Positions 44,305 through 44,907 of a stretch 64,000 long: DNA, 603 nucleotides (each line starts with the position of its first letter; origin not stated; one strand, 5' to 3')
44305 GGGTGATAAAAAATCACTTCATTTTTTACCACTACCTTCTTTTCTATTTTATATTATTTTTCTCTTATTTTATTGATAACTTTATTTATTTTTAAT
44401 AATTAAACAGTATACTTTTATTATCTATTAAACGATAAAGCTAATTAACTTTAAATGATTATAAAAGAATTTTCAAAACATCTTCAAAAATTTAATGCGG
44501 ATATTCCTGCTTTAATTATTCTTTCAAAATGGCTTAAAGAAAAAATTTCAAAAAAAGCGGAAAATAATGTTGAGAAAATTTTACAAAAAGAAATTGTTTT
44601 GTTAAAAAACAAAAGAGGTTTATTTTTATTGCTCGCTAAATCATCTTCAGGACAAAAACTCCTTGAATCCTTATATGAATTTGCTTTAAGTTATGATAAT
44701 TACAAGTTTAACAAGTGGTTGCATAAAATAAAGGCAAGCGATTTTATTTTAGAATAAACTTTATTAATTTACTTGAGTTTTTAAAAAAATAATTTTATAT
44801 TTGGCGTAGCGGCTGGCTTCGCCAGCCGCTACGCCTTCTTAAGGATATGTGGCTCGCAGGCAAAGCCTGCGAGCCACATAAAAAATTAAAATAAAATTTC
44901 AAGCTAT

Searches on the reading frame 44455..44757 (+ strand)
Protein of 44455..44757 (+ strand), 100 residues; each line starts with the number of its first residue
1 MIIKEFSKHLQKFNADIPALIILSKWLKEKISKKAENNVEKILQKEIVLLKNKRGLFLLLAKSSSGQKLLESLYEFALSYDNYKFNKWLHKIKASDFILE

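Call 9: search_protein_families(library=pfam, proteins=[window:44455-44757:+])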
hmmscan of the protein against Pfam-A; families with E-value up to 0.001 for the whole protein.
window:44455-44757:+ (100 aa): 0 families

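Call 53: search_protein_families(library=pfam, proteins=[window:44455-44757:+], max_evalue=10)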
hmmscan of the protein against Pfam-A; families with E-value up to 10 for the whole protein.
window:44455-44757:+ (100 aa): 1 family
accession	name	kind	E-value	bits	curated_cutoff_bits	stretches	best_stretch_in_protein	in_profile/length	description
PF22061.2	CSN7_HB_subdom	-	0.21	12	21.8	1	57-69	3-15/32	CSN7 helical bundle subdomain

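Call 54: search_protein_families(library=ncbifam, proteins=[window:44455-44757:+], max_evalue=10)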
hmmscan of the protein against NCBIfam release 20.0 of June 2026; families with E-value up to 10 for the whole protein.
window:44455-44757:+ (100 aa): 0 families
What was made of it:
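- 44455..44757 (+): orf100: a 100-aa gene of unknown function that flanks the origin on the left. It is not shown to be part of the origin. No Pfam or NCBIfam family (calls 9, 53, 54).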

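Call 55: find_homologous_proteins(query=window:44455-44757:+, max_evalue=0.001)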
Query window:44455-44757:+ (100 aa): 25 proteins with E <= 0.001 among 28 candidates.
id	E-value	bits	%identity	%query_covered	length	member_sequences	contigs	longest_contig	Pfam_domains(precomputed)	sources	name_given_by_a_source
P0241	3.7e-54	199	100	100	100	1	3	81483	-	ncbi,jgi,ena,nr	ncbi:MAG TPA: hypothetical protein P5556_04955 [Candidatus Gastranaerophilales bacterium]|nr:hypothe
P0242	4.7e-41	157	71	97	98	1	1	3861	-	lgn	-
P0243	3.2e-40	154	69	97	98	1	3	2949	-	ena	-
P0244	1.3e-39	152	69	97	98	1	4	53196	-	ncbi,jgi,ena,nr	ncbi:MAG: hypothetical protein A2Y25_04005 [Candidatus Melainabacteria bacterium GWF2_37_15]|nr:MAG:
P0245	5.9e-39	150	68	97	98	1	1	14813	-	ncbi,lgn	-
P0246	7.1e-39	150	69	98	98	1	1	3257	-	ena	-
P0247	7.2e-39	150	67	97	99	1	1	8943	-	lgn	-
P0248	9.8e-39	149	66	97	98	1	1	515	-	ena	-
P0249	1.8e-38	148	69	97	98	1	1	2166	-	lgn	-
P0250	1.2e-35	139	62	97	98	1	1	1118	-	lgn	-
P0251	1.2e-34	136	65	97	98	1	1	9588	-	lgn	-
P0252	2.6e-34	135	65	98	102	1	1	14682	-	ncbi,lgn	-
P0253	7.7e-34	134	60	97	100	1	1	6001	-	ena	-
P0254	4.7e-33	131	61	97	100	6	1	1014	-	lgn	-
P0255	8.0e-33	130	62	97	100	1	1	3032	-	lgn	-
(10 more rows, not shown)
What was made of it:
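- Tried and rejected: All homologues are annotated hypothetical (call 55).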

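Call 62: predict_structure(alignment_id=A3)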
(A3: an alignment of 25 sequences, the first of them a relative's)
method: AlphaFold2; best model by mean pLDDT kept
length: 100 residues; sequences in the alignment: 25
mean_pLDDT: 92.6   pTM: 0.80
mean pLDDT of the five models: 92.6, 91.2, 90.9, 90.1, 88.3
residues with pLDDT >= 90: 76; 70-90: 22; 50-70: 2; < 50: 0
segments of 3 or more residues with pLDDT < 50: none
pLDDT, mean of each block of 10 residues (from residue 1): 94 86 96 94 96 94 97 97 89 83
secondary structure, 60 per line:
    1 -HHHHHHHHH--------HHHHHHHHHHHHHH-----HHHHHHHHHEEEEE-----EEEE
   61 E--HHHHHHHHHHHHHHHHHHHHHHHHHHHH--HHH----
elements in order: H2-10 H19-32 H38-46 E47-51 E57-61 H64-91
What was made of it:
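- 44455..44757 (+): The AF2 model has pLDDT 92.6 with three helices, a beta-hairpin and a long helix (call 62).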

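Call 65: fold_search(model_id=the predicted structure, library=pdb)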
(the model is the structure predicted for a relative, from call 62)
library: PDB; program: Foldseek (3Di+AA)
matches with E <= 10: 365; with E <= 0.001: 0
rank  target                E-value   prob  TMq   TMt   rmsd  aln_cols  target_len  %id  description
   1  8xt8_A                2.4e-01  0.18  0.28  0.23   9.9       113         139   19  Clostridioides difficile MarR (WP_003434724) with Hg-bound (released 2024-11-20)
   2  3eco_A                4.3e-01  0.21  0.33  0.27  10.4       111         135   14  Crystal structure of MepR, a transcription regulator of the Staphylococcus aureus multidrug efflux pump MepA (released 2009-02-10)
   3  1s3j_A                5.3e-01  0.18  0.32  0.26   9.0       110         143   12  X-ray crystal structure of YusO protein from Bacillus subtilis (released 2004-04-13)
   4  2dqr_C                5.3e-01  0.16  0.31  0.29  12.2        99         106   15  Crystal structure of the replication terminator protein mutant RTP.E39K.R42Q (released 2007-05-29)
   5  6wq2_A                5.3e-01  0.09  0.20  0.14  13.2        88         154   18  Cryo-EM of the S. islandicus filamentous virus, SIFV (released 2020-07-29)
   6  5e1w                  6.0e-01  0.15  0.31  0.22  10.1       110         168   13  Crystal structure of the organohalide sensing RdhR-CbdbA1625 transcriptional regulator in the ligand free form (released 2016-10-05)
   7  8xu0_B                6.0e-01  0.11  0.27  0.23  10.3       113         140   19  Clostridioides difficile MarR (WP_003434724) with salicylate (released 2024-11-20)
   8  1j0r_B                7.4e-01  0.12  0.30  0.26  12.3       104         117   14  Crystal structure of the replication termination protein mutant C110S (released 2003-11-20)
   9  3ne9_B                8.4e-01  0.12  0.26  0.20  13.4        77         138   18  Chronobacterium ammoiniagenes apo-ACPS structure (released 2010-08-25)
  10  2dqr_B                9.0e-01  0.11  0.30  0.27  12.1       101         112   15  Crystal structure of the replication terminator protein mutant RTP.E39K.R42Q (released 2007-05-29)
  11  3nfd_D                1.1e+00  0.15  0.25  0.20   7.5        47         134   26  Chronobacterium ammoniagenes ACPS-CoA complex (released 2011-01-05)
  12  8r6f_G                1.2e+00  0.13  0.26  0.12  13.1        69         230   13  CryoEM structure of wheat 40S ribosomal subunit, body domain (released 2023-12-27)
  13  9h3g_Ta               1.2e+00  0.08  0.21  0.11  17.1        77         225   14  Structure of the Arabidopsis thaliana 80S ribosome in complex with P- and E-site tRNAs and mRNA (released 2026-02-04)
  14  3ne9_A                1.3e+00  0.15  0.25  0.19   7.5        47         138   26  Chronobacterium ammoiniagenes apo-ACPS structure (released 2010-08-25)
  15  3qmn_E                1.3e+00  0.08  0.21  0.17  11.5        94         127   16  Crystal Structure of 4'-Phosphopantetheinyl Transferase AcpS from Vibrio cholerae O1 biovar eltor (released 2011-03-02)
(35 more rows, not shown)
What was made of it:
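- Its model has a helix-helix-helix-hairpin topology, and its weak best PDB hits are MarR, PadR, RTP and DnaD-N (calls 62, 65).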

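Call 66: search_protein_representatives(alignment_id=A3)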
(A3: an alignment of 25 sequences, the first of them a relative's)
Query: 25 sequences, 99 profile positions. Proteins with E-value up to 0.001 (for the whole library): 122; up to 1e-10: 69; up to 1e-30: 3. The best 122 are listed.
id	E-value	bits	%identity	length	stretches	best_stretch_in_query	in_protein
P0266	1.0e-35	138.2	-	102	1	1-98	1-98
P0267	3.6e-31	123.6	-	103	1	1-98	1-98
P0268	9.2e-31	122.3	-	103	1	1-98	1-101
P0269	2.7e-29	117.6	-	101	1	1-98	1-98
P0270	3.6e-28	114.0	-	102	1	1-98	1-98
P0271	1.8e-27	111.8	-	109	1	1-98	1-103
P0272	2.2e-26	108.3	-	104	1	1-98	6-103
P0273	3.2e-24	101.3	-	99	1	1-98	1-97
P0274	5.8e-24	100.5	-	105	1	1-98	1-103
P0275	3.1e-23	98.2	-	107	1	1-97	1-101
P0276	7.3e-23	97.0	-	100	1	1-98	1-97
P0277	1.5e-21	92.8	-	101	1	1-99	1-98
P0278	1.6e-21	92.7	-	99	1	1-98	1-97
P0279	2.0e-21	92.4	-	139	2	1-52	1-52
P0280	5.3e-21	91.0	-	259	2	13-98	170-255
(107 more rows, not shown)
